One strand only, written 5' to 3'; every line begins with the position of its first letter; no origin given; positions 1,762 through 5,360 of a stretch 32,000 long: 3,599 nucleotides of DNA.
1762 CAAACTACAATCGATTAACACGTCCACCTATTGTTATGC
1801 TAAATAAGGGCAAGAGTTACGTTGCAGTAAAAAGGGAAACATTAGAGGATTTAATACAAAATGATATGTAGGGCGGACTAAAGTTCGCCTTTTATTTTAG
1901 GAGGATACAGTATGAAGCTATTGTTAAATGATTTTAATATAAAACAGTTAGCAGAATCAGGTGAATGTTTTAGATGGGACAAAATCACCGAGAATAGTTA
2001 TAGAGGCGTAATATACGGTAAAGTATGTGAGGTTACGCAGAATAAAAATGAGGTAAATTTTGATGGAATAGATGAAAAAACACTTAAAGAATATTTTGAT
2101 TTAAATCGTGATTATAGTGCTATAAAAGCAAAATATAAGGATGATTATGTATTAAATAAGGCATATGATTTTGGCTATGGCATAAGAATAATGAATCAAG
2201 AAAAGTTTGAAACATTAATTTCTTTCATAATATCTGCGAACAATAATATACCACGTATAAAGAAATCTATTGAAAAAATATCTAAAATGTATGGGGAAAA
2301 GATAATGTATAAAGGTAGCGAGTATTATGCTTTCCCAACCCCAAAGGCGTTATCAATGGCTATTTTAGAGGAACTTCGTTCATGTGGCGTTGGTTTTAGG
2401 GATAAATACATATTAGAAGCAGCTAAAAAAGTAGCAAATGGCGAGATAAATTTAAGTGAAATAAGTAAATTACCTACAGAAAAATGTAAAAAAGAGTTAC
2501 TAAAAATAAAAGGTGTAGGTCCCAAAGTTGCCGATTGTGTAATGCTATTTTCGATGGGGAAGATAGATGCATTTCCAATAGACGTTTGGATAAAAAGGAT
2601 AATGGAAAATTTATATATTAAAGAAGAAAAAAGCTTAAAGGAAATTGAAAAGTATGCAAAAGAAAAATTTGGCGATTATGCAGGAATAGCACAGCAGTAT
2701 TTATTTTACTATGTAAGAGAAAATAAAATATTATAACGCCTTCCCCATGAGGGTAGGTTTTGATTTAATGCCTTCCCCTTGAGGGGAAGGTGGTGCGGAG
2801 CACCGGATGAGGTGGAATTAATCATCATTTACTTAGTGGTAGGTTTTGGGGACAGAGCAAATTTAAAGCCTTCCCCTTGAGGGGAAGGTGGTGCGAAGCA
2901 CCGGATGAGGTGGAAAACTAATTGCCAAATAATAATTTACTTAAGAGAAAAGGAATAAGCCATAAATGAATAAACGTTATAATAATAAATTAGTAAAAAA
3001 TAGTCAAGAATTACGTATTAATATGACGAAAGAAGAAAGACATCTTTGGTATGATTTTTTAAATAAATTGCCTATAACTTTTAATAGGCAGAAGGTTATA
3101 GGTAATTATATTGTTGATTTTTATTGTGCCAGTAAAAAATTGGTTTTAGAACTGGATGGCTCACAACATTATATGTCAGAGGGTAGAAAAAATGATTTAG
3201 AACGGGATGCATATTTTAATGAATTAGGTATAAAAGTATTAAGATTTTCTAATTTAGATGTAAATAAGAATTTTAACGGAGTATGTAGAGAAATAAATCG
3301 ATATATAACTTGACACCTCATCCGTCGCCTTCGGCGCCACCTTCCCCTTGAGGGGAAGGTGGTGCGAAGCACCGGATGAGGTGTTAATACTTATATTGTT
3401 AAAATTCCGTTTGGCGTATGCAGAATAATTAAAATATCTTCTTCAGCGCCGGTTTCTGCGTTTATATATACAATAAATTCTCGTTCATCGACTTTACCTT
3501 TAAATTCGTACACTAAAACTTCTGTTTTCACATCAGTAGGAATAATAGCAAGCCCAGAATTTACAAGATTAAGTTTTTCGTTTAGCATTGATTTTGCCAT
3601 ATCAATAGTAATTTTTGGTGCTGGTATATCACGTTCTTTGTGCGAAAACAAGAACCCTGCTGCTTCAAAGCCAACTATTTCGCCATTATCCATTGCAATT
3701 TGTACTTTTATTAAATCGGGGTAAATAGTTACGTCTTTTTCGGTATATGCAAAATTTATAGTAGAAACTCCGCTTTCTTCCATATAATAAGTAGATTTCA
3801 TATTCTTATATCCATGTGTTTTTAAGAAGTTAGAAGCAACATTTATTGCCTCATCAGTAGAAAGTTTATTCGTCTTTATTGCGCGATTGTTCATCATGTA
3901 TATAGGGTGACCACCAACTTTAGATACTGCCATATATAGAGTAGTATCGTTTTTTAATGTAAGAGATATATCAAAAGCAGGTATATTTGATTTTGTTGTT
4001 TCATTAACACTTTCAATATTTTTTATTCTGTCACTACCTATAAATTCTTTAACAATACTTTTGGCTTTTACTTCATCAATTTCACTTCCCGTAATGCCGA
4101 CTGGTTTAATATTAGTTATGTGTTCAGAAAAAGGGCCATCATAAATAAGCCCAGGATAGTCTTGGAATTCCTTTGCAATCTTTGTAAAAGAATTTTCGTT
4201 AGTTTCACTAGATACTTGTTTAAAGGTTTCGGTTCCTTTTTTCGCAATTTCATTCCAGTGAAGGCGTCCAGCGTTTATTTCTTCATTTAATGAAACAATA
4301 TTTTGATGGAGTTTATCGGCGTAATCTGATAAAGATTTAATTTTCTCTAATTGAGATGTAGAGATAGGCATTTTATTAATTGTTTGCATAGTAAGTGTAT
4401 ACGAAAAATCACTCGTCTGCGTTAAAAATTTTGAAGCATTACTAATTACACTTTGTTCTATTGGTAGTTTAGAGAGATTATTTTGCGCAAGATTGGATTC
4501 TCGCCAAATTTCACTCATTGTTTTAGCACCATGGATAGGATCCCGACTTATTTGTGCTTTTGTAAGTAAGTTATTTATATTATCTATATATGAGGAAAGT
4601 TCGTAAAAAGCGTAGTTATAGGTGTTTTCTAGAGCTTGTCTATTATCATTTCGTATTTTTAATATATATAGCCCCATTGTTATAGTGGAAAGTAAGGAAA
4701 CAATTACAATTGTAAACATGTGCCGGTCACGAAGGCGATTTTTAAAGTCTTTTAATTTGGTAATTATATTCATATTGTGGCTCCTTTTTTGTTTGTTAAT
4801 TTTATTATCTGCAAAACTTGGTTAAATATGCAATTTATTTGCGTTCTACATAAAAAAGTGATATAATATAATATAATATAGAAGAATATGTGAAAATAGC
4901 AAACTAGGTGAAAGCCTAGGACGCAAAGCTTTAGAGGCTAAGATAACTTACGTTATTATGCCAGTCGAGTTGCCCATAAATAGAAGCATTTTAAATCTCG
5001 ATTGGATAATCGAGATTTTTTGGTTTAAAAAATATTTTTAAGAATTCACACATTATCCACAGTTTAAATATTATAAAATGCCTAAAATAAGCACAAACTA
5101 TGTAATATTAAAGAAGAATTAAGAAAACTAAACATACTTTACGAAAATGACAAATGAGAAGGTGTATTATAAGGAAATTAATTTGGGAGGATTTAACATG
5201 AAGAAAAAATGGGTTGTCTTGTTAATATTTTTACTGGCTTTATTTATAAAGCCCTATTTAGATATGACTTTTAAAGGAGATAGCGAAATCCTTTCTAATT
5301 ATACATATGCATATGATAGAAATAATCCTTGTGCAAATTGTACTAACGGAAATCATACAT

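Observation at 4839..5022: c-di-GMP-I (GEMM-I) riboswitch heading an operon of two giant surface proteins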

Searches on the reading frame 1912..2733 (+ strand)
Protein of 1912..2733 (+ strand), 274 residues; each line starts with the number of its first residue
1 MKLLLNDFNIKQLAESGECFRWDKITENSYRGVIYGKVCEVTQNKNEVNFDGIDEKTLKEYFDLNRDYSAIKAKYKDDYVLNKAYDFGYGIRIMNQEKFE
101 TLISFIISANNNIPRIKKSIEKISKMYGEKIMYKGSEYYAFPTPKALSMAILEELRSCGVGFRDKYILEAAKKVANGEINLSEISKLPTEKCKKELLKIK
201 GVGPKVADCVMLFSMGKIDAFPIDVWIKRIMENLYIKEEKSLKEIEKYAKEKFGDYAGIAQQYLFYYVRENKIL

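Call 9: search_protein_families(library=pfam, proteins=[window:1912-2733:+], max_evalue=0.01)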
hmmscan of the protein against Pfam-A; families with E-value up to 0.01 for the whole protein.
window:1912-2733:+ (274 aa): 4 families
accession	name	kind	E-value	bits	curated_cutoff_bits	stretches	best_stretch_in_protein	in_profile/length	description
PF07934.18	OGG_N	-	2.1e-20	73.4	23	1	6-102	7-115/115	8-oxoguanine DNA glycosylase, N-terminal domain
PF00730.31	HhH-GPD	-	2.8e-13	50.6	26.2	1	103-252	1-105/108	HhH-GPD superfamily base excision DNA repair protein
PF00633.29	HHH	-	0.00011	22.3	24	1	194-213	11-30/30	Helix-hairpin-helix motif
PF14420.11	Clr5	-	0.0081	16.7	22.3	0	228-257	9-38/54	Clr5 domain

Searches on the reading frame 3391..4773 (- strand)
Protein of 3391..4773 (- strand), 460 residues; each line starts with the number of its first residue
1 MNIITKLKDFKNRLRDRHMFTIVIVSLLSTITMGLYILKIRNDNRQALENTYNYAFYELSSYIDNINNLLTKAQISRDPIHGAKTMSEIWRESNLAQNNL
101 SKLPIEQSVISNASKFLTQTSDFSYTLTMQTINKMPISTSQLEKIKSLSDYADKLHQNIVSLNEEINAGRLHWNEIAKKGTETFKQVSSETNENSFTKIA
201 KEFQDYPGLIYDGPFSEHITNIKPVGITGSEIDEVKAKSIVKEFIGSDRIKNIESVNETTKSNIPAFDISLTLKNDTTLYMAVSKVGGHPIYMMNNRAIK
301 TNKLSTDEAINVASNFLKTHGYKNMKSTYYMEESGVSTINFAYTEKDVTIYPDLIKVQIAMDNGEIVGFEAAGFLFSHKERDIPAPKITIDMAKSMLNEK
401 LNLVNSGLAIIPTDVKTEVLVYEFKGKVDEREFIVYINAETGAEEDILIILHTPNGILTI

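Call 9: search_protein_families(library=pfam, proteins=[window:3391-4773:-], max_evalue=0.01)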
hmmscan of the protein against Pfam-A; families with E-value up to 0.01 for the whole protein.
window:3391-4773:- (460 aa): 5 families
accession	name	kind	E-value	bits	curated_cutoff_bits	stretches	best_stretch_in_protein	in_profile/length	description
PF14620.12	YPEB_PepSY1-2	-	2e-67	227.5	31.7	1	194-384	3-195/195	YpeB sporulation, PepSY1 and PepSY2 domains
PF20769.2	YPEB_N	-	1e-34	119.8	27.3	1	41-175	2-136/136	YpeB N-terminal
PF03413.25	PepSY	-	7.2e-06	26.7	24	1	409-446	20-58/60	Peptidase propeptide and YPEB domain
PF16244.11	DUF4901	-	0.00014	22.4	27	1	294-370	66-145/148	YcdB, YcdC repeated domain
PF10156.14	Med17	-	0.002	17.4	21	1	137-196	175-235/454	Subunit 17 of Mediator complex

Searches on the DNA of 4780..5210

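Call 87: search_rna_families(source=window, start=4780, end=5210, threshold=evalue, max_evalue=1)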
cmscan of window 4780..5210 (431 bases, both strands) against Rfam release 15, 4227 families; matches with E-value up to 1: 1.
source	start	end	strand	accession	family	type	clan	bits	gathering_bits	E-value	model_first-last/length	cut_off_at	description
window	4888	4977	+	RF01051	c-di-GMP-I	Cis-reg; riboswitch;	CL00126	71.3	35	3.6e-14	1-87/87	no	c-di-GMP-I riboswitch aptamer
